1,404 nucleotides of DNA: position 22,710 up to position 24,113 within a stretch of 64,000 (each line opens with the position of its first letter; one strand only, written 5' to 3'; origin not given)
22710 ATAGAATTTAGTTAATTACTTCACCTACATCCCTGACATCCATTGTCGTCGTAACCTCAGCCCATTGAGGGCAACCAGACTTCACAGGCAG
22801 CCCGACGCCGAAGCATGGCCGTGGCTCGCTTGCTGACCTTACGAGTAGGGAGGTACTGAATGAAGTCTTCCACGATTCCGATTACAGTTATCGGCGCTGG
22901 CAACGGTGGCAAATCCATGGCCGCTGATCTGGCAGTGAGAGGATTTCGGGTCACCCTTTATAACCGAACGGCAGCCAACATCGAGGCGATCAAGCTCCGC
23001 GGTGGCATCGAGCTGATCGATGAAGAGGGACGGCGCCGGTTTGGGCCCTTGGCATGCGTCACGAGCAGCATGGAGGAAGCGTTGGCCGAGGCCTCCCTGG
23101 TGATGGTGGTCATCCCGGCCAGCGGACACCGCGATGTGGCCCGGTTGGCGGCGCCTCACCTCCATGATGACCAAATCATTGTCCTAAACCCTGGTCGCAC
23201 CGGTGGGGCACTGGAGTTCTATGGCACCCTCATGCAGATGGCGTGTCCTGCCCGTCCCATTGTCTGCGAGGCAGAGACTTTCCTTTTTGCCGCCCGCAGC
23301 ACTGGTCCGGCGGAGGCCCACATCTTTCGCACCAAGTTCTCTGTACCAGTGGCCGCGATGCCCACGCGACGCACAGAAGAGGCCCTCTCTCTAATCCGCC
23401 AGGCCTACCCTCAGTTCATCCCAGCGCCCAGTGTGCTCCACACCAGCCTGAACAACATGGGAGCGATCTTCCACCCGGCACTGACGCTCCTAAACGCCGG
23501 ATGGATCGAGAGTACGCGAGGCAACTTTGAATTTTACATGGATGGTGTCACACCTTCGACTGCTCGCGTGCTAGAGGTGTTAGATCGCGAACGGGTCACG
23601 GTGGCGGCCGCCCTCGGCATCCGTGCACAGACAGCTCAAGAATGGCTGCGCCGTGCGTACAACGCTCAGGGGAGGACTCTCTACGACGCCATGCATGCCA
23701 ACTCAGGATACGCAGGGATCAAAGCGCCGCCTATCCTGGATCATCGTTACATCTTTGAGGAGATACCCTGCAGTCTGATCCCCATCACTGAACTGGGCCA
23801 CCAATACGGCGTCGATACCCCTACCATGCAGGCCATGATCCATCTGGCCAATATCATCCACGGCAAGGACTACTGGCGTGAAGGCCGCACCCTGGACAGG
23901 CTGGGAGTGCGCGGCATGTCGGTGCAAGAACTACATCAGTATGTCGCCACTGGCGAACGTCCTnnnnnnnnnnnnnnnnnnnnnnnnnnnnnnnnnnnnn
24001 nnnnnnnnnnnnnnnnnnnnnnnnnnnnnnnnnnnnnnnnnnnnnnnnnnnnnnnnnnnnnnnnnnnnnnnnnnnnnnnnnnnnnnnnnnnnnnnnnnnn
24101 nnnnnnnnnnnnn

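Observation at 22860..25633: Opine-dehydrogenase-family gene translationally coupled to a B12-binding-like multidomain protein of unknown function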

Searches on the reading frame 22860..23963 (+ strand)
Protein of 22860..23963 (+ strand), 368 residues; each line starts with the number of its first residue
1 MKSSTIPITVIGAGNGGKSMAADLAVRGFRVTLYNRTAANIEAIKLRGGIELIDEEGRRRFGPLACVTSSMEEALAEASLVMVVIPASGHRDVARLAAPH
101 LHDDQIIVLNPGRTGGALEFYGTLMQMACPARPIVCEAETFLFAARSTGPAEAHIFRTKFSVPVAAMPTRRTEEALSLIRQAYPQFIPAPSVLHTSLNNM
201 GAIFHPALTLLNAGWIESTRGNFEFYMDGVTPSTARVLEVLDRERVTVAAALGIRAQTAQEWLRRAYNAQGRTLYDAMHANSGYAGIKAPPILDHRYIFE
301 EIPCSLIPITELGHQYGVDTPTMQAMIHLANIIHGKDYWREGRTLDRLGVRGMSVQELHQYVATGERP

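Call 4: search_protein_families(library=pfam, proteins=[window:22860-23963:+], max_evalue=1)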
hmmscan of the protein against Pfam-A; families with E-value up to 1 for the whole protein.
window:22860-23963:+ (368 aa): 15 families
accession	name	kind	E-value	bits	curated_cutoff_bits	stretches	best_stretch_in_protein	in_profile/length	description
PF02317.23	Octopine_DH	-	1.1e-49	168.8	30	1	189-333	2-149/150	NAD/NADP octopine/nopaline dehydrogenase, alpha-helical domain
PF03446.21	NAD_binding_2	-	3.5e-09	37.3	21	1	8-108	2-90/161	NAD binding domain of 6-phosphogluconate dehydrogenase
PF01210.29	NAD_Gly3P_dh_N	-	6.9e-09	36.3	23.1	1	8-108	2-100/158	NAD-dependent glycerol-3-phosphate dehydrogenase N-terminus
PF02558.23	ApbA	-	6.7e-08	32.7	22.2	1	8-109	1-98/150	Ketopantoate reductase PanE/ApbA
PF03807.23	F420_oxidored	-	6.3e-06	27.1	21.6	1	8-108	2-89/94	NADP oxidoreductase coenzyme F420-dependent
PF03435.24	Sacchrp_dh_NADP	-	0.0019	19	25.1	1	8-98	1-89/129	Saccharopine dehydrogenase NADP binding domain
PF02737.24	3HCDH_N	-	0.0053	17.1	22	1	8-44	2-38/180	3-hydroxyacyl-CoA dehydrogenase, NAD binding domain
PF01488.26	Shikimate_DH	-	0.009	16.5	24.3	1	7-44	14-52/138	Shikimate / quinate 5-dehydrogenase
PF07991.19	KARI_N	-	0.011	15.7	20.6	1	8-109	7-93/165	Acetohydroxy acid isomeroreductase, NADPH-binding domain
PF13450.12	NAD_binding_8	-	0.033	14.9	21.9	1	10-36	1-27/68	NAD(P)-binding Rossmann-like domain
PF02826.25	2-Hacid_dh_C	-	0.044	13.6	25.1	1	8-42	39-73/178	D-isomer specific 2-hydroxyacid dehydrogenase, NAD binding domain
PF01134.28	GIDA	-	0.057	12.9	22.1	1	8-41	2-35/391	Glucose inhibited division protein A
PF07992.20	Pyr_redox_2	-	0.1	12.4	26.1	1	8-36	3-33/291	Pyridine nucleotide-disulphide oxidoreductase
PF04967.18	HTH_10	-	0.11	12.8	23.1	1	248-267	29-48/53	HTH DNA binding domain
PF08546.17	ApbA_C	-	0.12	13.1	22.7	0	308-331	99-122/125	Ketopantoate reductase PanE/ApbA C terminal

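Call 5: search_protein_families(library=ncbifam, proteins=[window:22860-23963:+], max_evalue=1)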
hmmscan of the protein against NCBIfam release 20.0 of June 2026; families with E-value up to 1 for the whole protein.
window:22860-23963:+ (368 aa): 61 families (the best 25 are shown)
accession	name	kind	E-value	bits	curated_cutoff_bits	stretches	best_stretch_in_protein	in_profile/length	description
NF000942.0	PRK00094.1-4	subfamily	2.2e-10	40.3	257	1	8-109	5-104/334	NAD(P)H-dependent glycerol-3-phosphate dehydrogenase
NF000946.0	PRK00094.2-4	equivalog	8.3e-09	34.8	455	1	5-108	4-105/342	NAD(P)H-dependent glycerol-3-phosphate dehydrogenase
NF006083.0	PRK08229.1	equivalog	4.3e-08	32.5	371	1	6-108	3-104/341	2-dehydropantoate 2-reductase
NF000939.0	PRK00094.1-1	equivalog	5.1e-08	32.3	473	1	2-109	2-107/339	NAD(P)H-dependent glycerol-3-phosphate dehydrogenase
NF005089.0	PRK06522.1-4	subfamily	1.6e-07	31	223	1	8-108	3-98/326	2-dehydropantoate 2-reductase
TIGR00745.1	apbA_panE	subfamily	7.5e-07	28.7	141.35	1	8-109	2-100/305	2-dehydropantoate 2-reductase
NF000941.0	PRK00094.1-3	equivalog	9.4e-07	28.4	423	1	8-108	4-102/336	NAD(P)H-dependent glycerol-3-phosphate dehydrogenase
NF011211.0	PRK14618.1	equivalog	5.3e-06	25.9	489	1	5-94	4-91/328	NAD(P)H-dependent glycerol-3-phosphate dehydrogenase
NF000940.0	PRK00094.1-2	subfamily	3.6e-05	23.4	202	1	8-107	3-100/330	NAD(P)H-dependent glycerol-3-phosphate dehydrogenase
NF000944.0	PRK00094.2-2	equivalog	0.00053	18.9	603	1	4-115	19-128/371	NAD(P)H-dependent glycerol-3-phosphate dehydrogenase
NF006143.0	PRK08293.1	equivalog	0.0019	17.5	312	1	8-46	7-45/291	3-hydroxyacyl-CoA dehydrogenase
NF011213.0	PRK14620.1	equivalog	0.0021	17.3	478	1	8-109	3-104/326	NAD(P)H-dependent glycerol-3-phosphate dehydrogenase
NF006765.0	PRK09287.1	equivalog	0.0022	17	413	1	7-108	5-99/476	NADP-dependent phosphogluconate dehydrogenase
NF045637.1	carotdesatCrtDProt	equivalog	0.0034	16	580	1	8-39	1-32/485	1-hydroxycarotenoid 3,4-desaturase CrtD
NF002480.1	PRK01747.1-1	equivalog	0.004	15.6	540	1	7-39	250-282/645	bifunctional tRNA (5-methylaminomethyl-2-thiouridine)(34)-methyltransferase MnmC2/FAD-dependent 5-carboxymethylaminomethyl-2-thiouridine(34)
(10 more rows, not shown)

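Call 46: search_solved_structures(query=window:22860-23963:+, max_evalue=0.001, show_alignments=2)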
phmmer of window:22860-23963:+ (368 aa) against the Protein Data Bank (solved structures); distinct sequences matched with E-value up to 0.001: 5.
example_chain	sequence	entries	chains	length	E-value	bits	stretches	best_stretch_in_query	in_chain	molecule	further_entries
1bg6_A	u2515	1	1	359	2.5e-68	234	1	9-356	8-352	N-(1-D-CARBOXYLETHYL)-L-NORVALINE DEHYDROGENASE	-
3c7a_A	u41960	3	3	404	7.2e-09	38.4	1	5-343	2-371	Octopine dehydrogenase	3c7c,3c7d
3iqd_B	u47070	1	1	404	8.4e-09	38.2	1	5-343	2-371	Octopine dehydrogenase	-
4d3s_A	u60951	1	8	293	6.4e-05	25.4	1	2-65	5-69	IMINE REDUCTASE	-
4oqz_A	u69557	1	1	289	0.00012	24.5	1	7-49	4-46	Putative oxidoreductase YfjR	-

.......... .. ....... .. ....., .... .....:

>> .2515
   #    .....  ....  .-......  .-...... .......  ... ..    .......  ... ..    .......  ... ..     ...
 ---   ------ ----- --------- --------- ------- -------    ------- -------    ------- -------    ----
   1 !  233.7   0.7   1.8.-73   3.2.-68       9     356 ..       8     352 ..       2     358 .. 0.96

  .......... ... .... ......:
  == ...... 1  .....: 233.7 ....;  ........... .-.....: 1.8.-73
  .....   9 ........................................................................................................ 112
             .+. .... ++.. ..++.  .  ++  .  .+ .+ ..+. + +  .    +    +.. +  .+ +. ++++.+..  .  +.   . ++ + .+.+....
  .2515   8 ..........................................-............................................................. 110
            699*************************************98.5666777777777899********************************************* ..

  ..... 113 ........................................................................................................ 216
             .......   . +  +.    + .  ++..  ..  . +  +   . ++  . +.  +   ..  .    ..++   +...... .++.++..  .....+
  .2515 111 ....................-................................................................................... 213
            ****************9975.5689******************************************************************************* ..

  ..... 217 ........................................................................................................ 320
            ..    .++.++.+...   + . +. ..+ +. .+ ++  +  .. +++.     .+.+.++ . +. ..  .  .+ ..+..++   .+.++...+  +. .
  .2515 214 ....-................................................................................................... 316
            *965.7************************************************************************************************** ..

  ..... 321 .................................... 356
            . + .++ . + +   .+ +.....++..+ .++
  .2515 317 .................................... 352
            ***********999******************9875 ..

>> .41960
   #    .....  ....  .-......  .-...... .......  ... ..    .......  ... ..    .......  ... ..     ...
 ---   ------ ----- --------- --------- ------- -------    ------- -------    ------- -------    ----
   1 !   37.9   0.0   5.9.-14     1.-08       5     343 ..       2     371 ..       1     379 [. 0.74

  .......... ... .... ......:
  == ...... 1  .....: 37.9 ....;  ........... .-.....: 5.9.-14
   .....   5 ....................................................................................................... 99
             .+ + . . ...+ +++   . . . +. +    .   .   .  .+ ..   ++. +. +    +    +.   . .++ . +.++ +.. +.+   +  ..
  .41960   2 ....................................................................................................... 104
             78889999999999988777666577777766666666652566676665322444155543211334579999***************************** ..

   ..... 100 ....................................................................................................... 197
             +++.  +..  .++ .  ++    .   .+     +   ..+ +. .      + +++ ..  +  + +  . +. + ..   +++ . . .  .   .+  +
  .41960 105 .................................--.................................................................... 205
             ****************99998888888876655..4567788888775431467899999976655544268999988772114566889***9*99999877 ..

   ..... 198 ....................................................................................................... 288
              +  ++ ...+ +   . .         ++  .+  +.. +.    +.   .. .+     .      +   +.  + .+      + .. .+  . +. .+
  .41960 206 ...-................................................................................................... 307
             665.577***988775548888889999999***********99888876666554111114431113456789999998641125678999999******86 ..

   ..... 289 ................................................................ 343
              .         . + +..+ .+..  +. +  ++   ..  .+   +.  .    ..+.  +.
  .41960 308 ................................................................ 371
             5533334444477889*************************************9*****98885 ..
